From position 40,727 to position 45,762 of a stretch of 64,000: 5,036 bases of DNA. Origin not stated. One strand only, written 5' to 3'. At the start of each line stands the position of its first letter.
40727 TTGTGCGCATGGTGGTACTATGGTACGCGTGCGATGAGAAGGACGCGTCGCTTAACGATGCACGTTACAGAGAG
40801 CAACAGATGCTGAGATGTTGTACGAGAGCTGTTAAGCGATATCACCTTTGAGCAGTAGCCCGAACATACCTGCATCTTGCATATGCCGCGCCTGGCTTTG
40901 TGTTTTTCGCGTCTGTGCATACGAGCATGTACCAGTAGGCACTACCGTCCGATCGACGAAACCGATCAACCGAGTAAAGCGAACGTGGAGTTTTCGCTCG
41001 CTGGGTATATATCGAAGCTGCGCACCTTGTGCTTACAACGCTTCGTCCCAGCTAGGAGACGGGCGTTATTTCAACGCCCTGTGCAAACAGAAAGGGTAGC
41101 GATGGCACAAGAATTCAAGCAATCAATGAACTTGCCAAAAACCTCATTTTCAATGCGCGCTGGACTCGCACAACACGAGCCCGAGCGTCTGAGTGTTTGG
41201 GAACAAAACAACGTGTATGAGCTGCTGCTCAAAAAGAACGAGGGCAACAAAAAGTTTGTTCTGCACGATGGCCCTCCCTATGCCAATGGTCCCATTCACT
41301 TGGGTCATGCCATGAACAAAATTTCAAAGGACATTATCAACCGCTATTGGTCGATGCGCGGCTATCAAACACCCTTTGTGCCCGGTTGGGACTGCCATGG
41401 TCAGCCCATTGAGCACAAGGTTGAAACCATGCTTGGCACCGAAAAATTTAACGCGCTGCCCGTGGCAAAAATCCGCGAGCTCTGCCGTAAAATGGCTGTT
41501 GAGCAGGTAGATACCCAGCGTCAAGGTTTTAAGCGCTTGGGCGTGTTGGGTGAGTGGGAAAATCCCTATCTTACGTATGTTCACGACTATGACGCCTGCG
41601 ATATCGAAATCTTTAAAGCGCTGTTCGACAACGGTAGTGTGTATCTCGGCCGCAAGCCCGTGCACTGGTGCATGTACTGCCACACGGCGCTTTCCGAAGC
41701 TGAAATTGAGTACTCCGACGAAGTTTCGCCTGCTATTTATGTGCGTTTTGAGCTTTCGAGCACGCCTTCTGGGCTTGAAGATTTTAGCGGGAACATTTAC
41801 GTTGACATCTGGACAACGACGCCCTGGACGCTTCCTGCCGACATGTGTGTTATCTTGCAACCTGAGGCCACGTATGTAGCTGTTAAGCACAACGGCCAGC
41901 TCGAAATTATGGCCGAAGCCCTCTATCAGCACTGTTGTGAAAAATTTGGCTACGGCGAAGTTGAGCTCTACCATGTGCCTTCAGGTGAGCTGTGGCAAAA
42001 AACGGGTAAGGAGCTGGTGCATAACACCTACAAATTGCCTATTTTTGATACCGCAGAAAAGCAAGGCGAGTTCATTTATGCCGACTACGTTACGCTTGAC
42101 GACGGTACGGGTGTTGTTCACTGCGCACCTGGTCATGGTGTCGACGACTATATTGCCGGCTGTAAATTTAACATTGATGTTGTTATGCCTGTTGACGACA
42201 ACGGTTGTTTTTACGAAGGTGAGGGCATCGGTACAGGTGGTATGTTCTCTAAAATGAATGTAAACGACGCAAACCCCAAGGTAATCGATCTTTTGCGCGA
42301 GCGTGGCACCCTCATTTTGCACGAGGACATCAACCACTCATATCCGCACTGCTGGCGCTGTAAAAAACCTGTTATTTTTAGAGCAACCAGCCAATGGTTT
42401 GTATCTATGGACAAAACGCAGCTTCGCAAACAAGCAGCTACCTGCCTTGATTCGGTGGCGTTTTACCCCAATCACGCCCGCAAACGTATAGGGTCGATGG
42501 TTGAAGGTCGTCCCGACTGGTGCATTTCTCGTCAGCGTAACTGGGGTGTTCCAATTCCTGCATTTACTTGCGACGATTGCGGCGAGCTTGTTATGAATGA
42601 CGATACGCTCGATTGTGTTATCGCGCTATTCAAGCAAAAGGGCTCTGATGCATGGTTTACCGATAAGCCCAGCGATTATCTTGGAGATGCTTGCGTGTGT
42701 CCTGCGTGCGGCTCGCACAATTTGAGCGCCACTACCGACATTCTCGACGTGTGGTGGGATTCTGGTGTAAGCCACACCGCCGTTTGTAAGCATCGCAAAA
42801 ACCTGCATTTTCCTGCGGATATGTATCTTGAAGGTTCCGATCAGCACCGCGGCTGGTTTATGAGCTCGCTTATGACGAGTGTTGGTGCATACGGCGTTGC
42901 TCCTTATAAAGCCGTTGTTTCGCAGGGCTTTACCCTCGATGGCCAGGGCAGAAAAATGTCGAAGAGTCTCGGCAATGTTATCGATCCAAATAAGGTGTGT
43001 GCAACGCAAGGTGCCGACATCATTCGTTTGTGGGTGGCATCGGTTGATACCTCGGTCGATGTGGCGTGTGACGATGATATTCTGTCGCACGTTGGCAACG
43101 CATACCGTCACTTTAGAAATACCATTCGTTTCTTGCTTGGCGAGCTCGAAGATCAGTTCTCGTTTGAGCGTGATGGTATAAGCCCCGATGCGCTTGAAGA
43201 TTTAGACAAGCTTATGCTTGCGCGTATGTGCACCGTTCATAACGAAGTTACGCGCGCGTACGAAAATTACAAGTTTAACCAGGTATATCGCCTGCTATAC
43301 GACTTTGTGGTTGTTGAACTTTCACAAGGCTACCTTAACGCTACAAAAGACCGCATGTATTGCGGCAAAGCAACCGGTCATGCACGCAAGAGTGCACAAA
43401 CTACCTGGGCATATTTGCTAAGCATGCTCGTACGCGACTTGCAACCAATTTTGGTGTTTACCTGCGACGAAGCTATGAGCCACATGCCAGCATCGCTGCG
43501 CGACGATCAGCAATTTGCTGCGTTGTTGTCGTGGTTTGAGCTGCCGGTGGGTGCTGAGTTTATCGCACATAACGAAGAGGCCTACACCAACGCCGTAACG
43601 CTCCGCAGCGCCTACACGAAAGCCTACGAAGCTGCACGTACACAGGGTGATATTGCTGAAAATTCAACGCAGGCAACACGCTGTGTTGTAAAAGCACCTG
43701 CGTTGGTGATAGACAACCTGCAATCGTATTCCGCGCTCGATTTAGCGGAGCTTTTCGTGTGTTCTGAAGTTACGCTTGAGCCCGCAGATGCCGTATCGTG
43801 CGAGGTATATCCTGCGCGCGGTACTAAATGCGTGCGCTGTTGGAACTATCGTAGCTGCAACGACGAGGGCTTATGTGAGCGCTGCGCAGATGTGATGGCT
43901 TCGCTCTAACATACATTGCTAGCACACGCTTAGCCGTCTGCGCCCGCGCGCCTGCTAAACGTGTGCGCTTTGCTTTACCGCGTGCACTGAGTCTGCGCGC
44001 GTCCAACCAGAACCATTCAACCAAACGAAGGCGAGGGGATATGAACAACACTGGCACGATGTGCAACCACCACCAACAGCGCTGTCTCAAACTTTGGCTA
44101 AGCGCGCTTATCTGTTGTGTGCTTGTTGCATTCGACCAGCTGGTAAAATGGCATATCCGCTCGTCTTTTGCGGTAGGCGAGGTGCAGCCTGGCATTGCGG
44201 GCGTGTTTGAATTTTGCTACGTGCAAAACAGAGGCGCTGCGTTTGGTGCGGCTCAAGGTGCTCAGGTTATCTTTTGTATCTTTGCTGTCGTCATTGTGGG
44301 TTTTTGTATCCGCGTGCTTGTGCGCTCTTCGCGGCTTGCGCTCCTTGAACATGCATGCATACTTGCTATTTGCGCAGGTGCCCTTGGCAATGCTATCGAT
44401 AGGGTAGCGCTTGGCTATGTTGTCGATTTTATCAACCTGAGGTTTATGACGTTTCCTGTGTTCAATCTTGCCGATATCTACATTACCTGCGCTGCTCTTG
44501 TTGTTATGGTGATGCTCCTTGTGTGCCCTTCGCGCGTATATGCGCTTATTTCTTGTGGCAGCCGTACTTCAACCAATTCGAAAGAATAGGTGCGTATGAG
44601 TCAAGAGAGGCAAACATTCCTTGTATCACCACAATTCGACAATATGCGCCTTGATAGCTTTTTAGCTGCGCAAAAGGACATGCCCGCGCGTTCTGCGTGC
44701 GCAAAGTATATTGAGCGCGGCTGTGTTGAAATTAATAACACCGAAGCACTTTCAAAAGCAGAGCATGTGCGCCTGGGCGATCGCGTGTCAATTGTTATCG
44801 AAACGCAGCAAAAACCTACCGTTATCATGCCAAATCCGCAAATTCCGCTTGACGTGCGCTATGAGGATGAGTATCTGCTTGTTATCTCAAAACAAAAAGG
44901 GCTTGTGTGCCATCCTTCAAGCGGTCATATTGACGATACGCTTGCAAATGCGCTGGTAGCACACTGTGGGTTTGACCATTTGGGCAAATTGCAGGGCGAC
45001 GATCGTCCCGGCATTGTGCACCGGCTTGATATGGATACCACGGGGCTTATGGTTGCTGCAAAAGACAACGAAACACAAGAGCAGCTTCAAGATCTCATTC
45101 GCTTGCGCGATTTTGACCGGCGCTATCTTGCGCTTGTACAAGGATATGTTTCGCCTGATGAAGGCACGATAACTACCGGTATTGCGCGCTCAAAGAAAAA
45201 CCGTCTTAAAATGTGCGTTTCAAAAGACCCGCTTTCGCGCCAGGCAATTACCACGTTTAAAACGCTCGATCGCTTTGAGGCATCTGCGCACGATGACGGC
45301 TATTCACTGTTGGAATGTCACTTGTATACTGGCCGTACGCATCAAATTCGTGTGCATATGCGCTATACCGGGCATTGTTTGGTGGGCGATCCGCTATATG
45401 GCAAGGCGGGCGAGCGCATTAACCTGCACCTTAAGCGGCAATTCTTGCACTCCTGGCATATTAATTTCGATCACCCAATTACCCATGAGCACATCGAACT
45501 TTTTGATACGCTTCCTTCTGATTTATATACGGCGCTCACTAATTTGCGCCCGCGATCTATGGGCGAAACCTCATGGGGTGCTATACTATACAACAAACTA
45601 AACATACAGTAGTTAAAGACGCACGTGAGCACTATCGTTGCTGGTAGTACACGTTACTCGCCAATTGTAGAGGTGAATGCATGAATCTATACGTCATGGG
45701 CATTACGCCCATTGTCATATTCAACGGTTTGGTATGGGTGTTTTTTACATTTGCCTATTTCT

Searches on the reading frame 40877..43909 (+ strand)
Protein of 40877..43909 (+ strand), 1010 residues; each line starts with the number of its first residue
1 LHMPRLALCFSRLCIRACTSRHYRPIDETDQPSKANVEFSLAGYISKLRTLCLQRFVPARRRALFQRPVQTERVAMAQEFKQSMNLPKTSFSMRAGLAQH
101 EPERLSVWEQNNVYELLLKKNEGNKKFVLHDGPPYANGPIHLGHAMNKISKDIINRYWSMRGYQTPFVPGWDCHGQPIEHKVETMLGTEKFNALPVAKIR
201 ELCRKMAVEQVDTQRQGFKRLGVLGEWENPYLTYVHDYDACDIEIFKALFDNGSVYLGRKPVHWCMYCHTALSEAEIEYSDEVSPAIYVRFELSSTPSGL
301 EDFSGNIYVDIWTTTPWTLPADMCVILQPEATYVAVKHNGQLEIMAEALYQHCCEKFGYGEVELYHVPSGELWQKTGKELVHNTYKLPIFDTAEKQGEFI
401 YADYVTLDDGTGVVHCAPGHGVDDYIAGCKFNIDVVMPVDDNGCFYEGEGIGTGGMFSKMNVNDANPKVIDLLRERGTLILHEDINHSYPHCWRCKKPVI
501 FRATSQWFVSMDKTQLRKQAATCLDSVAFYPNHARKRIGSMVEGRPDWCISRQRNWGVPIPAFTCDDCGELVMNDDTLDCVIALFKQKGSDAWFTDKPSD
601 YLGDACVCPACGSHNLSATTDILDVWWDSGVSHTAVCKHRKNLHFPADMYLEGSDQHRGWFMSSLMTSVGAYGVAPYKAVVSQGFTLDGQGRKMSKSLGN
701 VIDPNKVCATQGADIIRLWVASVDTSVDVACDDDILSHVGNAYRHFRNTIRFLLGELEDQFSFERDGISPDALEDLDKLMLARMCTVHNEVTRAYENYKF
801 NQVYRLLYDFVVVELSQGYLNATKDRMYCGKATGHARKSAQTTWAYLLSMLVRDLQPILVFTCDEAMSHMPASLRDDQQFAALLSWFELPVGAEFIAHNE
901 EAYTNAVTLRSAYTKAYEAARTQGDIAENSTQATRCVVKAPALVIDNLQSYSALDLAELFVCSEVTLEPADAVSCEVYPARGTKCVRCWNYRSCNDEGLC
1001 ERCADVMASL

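Call 63: search_protein_families(library=pfam, proteins=[window:40877-43909:+], max_evalue=0.0001)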
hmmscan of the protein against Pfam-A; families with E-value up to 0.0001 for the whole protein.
window:40877-43909:+ (1010 aa): 4 families
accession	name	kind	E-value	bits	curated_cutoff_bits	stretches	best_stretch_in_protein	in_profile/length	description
PF00133.28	tRNA-synt_1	-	3.8e-133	444.7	22.7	1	104-730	2-412/414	tRNA synthetases class I (I, L, M and V)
PF09334.17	tRNA-synt_1g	-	2.8e-25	89.4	20.1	1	134-278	8-136/391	tRNA synthetases class I (M)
PF08264.19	Anticodon_1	-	9.3e-23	81.2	25.1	1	777-931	1-143/148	Anticodon-binding domain of tRNA ligase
PF01406.26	tRNA-synt_1e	-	1e-05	25.5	27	0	139-170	22-53/301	tRNA synthetases class I (C) catalytic domain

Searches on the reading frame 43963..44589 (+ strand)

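Call 62: search_protein_families(library=pfam, proteins=[window:43963-44589:+], max_evalue=0.0001)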
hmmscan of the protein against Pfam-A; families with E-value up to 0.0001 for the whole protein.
window:43963-44589:+ (208 aa): 1 family
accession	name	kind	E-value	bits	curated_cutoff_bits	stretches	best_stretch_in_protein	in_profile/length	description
PF01252.23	Peptidase_A8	-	2.2e-34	119.1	25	1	50-186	1-141/142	Signal peptidase (SPase) II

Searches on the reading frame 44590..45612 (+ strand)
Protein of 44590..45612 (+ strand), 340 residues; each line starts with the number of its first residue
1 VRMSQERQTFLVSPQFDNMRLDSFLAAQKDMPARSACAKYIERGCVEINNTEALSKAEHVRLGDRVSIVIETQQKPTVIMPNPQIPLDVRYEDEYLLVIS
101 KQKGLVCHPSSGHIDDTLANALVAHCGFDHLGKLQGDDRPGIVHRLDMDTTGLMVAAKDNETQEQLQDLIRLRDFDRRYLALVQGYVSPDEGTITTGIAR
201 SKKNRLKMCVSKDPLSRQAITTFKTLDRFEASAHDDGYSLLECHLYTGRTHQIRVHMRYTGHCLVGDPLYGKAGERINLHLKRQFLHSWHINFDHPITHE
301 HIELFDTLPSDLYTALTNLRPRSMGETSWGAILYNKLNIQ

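Call 63: search_protein_families(library=pfam, proteins=[window:44590-45612:+], max_evalue=0.0001)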
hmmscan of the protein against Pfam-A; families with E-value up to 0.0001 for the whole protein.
window:44590-45612:+ (340 aa): 1 family
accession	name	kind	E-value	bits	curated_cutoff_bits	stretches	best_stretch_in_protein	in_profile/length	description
PF00849.27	PseudoU_synth_2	-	1.5e-30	106.9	26.8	1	95-258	1-151/152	RNA pseudouridylate synthase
